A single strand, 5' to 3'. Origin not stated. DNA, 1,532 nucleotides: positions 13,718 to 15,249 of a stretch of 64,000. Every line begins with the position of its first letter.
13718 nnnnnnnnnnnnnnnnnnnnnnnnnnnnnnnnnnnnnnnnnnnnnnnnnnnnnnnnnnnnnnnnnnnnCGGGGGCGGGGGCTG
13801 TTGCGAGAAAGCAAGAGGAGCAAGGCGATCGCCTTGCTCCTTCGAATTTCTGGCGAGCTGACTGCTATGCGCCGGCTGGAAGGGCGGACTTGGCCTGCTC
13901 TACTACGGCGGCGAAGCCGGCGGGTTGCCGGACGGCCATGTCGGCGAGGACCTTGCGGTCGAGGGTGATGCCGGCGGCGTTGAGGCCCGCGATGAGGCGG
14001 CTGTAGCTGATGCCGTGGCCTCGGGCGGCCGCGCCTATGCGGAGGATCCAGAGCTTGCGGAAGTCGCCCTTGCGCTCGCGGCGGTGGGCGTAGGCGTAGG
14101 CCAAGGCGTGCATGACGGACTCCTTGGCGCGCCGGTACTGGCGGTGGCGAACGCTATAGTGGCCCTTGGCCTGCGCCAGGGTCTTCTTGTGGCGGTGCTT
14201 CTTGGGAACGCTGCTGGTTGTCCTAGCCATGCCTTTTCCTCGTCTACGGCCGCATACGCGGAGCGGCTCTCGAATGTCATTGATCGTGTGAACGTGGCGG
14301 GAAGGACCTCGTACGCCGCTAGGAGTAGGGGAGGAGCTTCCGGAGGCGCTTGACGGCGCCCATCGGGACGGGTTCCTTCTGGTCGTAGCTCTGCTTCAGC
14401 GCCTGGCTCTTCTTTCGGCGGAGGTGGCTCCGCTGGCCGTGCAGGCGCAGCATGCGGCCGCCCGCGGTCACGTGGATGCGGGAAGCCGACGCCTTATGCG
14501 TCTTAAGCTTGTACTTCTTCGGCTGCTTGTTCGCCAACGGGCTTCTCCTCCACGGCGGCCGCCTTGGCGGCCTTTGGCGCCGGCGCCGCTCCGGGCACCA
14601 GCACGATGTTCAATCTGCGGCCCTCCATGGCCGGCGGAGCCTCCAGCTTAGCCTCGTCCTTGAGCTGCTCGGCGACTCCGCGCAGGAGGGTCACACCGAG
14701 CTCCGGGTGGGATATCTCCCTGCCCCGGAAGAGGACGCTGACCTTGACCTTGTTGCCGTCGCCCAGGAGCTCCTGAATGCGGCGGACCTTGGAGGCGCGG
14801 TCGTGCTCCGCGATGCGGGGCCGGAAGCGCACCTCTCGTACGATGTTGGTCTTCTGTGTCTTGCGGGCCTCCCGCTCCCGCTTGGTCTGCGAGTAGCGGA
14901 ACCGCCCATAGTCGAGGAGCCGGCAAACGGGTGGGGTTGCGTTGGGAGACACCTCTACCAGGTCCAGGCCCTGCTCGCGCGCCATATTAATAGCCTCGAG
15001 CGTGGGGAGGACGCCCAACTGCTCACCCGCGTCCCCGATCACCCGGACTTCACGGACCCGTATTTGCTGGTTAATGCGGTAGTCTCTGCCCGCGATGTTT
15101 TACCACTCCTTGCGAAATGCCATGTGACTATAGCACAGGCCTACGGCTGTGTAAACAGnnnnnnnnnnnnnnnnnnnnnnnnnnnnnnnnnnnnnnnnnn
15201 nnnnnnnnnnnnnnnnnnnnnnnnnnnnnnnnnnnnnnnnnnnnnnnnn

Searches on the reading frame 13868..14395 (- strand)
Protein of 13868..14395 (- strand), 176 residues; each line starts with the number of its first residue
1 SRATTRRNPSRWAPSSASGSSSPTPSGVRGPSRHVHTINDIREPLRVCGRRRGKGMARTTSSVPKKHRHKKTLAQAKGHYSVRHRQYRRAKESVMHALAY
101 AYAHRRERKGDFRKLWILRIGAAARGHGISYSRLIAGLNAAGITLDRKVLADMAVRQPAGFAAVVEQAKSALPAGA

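Call 43: search_protein_families(library=pfam, proteins=[window:13868-14395:-], max_evalue=0.00001)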
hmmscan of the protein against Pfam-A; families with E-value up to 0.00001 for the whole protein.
window:13868-14395:- (176 aa): 1 family
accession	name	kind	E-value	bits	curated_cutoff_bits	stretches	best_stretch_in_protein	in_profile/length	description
PF00453.23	Ribosomal_L20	-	1.9e-38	131.3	30.8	1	58-163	1-106/107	Ribosomal protein L20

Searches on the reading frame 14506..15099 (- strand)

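Call 43: search_protein_families(library=pfam, proteins=[window:14506-15099:-], max_evalue=0.00001)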
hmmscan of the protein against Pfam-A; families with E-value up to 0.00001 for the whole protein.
window:14506-15099:- (198 aa): 2 families
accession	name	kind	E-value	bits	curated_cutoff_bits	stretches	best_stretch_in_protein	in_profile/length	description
PF05198.21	IF3_N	-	2.7e-33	114.4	26.9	1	9-78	1-70/70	Translation initiation factor IF-3, N-terminal domain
PF00707.27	IF3_C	-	1.1e-28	99.4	34.8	1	87-169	3-85/86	Translation initiation factor IF-3, C-terminal domain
